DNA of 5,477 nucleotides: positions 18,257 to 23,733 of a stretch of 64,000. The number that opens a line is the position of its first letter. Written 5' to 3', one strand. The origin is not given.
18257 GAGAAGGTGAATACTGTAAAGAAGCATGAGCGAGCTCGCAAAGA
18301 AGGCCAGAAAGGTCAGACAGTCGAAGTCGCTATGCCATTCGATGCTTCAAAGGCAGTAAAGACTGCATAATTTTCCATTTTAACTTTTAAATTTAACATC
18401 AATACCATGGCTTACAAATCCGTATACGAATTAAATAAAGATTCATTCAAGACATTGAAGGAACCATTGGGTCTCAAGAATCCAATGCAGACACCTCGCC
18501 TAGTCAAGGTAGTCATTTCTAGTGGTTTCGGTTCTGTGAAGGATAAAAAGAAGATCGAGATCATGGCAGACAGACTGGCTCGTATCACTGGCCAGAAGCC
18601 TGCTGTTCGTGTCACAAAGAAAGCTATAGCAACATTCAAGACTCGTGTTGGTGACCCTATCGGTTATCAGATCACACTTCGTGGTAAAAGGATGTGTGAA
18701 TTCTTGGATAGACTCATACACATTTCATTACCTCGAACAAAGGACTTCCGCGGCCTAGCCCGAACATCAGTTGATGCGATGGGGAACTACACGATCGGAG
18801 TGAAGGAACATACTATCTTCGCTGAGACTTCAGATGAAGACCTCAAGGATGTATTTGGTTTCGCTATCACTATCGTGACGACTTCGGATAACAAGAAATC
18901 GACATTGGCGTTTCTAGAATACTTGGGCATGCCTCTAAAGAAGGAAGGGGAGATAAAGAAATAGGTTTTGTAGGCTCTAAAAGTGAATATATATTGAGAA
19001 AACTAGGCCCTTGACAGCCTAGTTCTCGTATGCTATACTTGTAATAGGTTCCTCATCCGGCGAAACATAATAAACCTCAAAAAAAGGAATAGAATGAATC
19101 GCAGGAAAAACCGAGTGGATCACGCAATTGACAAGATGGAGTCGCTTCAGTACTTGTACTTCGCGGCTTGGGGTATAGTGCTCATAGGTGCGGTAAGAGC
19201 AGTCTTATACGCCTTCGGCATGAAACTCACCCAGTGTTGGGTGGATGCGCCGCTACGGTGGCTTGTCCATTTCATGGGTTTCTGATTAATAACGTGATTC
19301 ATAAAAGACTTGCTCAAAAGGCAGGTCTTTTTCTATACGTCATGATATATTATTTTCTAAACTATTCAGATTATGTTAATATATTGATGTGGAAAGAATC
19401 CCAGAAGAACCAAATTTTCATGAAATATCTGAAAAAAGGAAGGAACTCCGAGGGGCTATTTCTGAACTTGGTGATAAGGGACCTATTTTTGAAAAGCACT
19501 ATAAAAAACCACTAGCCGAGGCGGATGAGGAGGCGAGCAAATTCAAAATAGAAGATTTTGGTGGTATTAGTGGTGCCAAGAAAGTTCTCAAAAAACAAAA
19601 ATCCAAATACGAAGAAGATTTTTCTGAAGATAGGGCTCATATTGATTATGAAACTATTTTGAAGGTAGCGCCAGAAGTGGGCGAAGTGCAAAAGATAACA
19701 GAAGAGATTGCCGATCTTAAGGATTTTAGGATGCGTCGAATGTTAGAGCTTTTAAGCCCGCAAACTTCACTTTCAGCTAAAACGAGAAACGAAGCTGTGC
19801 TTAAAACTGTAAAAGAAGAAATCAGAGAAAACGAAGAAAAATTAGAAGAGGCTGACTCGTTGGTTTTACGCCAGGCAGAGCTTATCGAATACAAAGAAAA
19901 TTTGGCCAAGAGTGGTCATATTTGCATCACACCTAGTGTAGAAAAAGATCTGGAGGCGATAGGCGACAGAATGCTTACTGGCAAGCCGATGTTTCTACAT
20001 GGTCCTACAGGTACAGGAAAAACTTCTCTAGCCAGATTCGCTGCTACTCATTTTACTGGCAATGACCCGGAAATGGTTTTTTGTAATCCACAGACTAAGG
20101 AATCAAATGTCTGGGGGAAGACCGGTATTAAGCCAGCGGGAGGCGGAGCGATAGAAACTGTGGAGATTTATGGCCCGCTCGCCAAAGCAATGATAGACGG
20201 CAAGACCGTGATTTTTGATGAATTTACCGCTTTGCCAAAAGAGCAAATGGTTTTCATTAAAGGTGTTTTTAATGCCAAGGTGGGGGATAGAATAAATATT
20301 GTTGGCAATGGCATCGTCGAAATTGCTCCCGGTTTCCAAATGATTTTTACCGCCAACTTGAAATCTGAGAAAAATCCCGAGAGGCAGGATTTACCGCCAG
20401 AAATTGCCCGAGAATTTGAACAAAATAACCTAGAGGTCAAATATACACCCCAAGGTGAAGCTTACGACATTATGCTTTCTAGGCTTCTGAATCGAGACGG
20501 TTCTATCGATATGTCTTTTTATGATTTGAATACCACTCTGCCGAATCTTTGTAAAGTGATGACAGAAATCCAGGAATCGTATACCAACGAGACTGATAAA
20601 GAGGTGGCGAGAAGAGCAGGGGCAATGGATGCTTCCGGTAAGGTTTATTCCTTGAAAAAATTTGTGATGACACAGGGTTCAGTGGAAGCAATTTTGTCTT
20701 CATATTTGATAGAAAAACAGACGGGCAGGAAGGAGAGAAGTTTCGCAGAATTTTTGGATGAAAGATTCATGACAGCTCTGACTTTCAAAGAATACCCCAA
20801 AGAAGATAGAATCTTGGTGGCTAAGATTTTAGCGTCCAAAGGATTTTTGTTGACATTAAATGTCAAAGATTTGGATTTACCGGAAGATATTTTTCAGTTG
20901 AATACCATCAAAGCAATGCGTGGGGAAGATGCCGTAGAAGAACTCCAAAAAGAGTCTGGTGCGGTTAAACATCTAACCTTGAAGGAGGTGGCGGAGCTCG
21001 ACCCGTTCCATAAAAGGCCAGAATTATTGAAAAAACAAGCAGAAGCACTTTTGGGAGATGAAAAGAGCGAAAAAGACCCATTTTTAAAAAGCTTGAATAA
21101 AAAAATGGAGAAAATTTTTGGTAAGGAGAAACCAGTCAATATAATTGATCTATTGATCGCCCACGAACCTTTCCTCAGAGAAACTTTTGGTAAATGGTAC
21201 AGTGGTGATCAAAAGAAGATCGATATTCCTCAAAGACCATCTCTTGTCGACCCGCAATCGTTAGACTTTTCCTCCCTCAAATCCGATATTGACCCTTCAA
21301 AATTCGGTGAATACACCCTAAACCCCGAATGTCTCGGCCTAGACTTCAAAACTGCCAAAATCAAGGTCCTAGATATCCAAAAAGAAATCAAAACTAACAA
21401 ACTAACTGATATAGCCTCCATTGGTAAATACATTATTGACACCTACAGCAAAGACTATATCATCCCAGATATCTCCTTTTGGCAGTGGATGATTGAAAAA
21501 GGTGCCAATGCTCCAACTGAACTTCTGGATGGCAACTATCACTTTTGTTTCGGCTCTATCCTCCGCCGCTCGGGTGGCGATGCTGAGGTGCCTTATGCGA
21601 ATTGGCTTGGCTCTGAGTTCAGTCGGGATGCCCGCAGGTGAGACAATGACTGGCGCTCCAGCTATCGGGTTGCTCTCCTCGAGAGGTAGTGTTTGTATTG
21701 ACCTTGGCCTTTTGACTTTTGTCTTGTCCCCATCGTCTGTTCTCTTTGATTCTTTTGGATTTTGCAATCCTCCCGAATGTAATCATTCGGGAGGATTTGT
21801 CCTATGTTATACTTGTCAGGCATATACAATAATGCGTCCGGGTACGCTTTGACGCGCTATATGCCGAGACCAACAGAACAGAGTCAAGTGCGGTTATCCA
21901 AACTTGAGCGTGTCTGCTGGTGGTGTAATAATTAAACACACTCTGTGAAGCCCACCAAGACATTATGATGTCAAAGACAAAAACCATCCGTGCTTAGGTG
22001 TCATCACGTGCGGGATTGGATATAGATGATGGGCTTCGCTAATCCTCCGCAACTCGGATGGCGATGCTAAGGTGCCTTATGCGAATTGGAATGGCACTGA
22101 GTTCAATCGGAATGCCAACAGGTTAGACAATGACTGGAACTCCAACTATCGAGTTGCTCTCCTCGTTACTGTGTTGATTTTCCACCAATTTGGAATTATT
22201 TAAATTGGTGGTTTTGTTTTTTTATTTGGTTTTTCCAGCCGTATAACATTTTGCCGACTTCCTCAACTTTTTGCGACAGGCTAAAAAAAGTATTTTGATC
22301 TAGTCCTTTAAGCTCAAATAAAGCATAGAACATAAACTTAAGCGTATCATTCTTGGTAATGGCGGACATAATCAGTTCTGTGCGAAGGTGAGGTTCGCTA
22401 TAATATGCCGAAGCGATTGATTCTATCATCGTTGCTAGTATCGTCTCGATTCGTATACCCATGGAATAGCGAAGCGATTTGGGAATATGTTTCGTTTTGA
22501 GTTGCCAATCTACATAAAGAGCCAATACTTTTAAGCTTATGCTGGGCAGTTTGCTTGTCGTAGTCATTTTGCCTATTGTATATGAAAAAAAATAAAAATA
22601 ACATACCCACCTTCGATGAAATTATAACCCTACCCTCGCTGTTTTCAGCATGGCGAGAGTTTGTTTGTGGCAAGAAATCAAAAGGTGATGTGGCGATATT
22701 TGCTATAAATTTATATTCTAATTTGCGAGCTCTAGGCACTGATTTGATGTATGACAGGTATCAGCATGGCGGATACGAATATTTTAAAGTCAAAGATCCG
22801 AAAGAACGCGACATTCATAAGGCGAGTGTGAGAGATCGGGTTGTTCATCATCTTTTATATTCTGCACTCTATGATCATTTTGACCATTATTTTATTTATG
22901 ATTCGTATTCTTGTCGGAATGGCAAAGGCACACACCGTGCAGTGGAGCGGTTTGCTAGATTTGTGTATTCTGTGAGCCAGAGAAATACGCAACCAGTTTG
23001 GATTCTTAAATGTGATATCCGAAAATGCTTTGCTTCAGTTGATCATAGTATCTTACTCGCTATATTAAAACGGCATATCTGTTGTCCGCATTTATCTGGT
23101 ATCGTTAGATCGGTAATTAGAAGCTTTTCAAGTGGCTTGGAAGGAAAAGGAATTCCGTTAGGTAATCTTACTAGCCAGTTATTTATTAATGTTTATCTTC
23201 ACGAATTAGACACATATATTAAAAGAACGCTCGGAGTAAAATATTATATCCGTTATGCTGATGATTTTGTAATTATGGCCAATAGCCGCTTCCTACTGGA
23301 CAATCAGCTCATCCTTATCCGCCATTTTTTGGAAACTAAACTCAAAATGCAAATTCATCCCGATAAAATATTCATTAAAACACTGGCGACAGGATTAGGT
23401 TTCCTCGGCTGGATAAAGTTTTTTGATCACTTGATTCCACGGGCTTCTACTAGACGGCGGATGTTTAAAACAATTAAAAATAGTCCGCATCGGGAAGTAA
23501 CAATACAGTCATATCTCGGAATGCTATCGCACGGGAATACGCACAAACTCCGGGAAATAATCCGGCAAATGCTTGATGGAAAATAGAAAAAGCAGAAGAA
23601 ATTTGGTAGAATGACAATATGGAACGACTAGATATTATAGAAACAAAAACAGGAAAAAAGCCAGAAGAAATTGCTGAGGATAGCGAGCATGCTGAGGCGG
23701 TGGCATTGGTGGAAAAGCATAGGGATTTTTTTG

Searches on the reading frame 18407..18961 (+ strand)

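Call 13: search_protein_families(library=pfam, proteins=[window:18407-18961:+], max_evalue=0.01)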
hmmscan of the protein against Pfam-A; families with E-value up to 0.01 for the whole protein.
window:18407-18961:+ (185 aa): 2 families
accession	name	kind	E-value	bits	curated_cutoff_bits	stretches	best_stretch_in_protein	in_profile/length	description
PF00673.26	Ribosomal_L5_C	-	2.7e-27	95.2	27.8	1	84-176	1-93/94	ribosomal L5P family C-terminus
PF00281.24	Ribosomal_L5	-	1.4e-16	60.9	34.9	1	25-80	1-57/57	Ribosomal protein L5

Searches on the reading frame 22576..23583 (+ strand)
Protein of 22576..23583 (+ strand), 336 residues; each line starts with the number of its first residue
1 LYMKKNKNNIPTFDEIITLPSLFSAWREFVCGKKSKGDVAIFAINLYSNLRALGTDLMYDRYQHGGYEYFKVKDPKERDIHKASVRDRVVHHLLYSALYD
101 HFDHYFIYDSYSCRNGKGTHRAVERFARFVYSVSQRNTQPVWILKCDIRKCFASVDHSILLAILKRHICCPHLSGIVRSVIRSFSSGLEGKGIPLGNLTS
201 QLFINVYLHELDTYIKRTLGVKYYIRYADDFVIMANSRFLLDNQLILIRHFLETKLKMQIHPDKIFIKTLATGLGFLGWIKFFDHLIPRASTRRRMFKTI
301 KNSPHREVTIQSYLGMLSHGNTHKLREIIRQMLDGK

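Call 13: search_protein_families(library=pfam, proteins=[window:22576-23583:+], max_evalue=0.01)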
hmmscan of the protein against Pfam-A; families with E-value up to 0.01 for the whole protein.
window:22576-23583:+ (336 aa): 1 family
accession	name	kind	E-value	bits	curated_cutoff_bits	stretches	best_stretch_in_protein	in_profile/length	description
PF00078.32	RVT_1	-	1.6e-21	77.5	29.6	1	76-279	8-203/205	Reverse transcriptase (RNA-dependent DNA polymerase)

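Call 58: find_encoding_contigs(protein=window:22582-23583:+, flank=6000, max_places=10)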
Protein window:22582-23583:+ (334 aa): 15 contigs read that carry it; 10 places shown.
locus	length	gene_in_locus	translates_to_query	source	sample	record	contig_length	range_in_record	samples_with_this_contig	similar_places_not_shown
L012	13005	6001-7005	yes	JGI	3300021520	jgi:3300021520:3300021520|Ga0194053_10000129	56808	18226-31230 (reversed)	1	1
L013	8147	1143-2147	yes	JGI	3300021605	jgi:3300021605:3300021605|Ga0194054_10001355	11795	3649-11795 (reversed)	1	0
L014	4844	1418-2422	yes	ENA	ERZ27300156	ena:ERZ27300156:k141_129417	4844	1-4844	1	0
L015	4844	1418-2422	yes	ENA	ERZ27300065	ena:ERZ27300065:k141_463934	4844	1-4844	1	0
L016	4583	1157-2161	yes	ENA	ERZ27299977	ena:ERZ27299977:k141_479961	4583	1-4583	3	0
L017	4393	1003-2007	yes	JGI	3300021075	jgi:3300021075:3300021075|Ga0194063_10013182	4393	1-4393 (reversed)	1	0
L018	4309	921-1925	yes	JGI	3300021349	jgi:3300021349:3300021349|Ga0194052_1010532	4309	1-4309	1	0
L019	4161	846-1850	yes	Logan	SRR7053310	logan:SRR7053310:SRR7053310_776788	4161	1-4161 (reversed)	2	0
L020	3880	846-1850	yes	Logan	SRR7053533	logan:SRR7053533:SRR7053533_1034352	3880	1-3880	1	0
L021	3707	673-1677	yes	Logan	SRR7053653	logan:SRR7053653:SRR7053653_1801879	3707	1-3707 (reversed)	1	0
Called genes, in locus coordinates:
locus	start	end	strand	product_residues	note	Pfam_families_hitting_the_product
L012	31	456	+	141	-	PF00252:Ribosomal_L16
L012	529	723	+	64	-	PF00831:Ribosomal_L29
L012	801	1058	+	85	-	PF00366:Ribosomal_S17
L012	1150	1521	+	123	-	PF00238:Ribosomal_L14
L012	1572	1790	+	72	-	PF22682:Ribosomal_uL24m-like (weak), PF00467:KOW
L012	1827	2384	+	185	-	PF00281:Ribosomal_L5, PF00673:Ribosomal_L5_C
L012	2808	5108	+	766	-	PF07728:AAA_5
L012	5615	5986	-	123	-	PF22296:bAvd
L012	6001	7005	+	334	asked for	PF00078:RVT_1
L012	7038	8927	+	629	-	PF00092:VWA (weak)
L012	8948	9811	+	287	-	-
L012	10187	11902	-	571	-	PF13414:TPR_11 (faint), PF13424:TPR_12 (faint), PF07719:TPR_2 (faint), PF13181:TPR_8 (faint), PF13431:TPR_17 (faint), PF00515:TPR_1 (faint), PF13374:TPR_10 (faint), PF13432:TPR_16 (weak)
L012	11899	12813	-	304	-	PF13489:Methyltransf_23, PF07021:MetW (weak), PF08241:Methyltransf_11, PF08242:Methyltransf_12, PF13649:Methyltransf_25, PF13847:Methyltransf_31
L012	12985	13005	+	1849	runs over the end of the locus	PF13472:Lipase_GDSL_2, PF12733:Cadherin-like, PF16656:Pur_ac_phosph_N, PF01471:PG_binding_1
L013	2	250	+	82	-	?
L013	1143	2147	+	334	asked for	PF00078:RVT_1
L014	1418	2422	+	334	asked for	PF00078:RVT_1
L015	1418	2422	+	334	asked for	PF00078:RVT_1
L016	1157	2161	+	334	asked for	PF00078:RVT_1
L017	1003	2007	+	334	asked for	PF00078:RVT_1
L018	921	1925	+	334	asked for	PF00078:RVT_1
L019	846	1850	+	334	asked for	PF00078:RVT_1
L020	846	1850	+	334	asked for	PF00078:RVT_1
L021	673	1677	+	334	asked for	PF00078:RVT_1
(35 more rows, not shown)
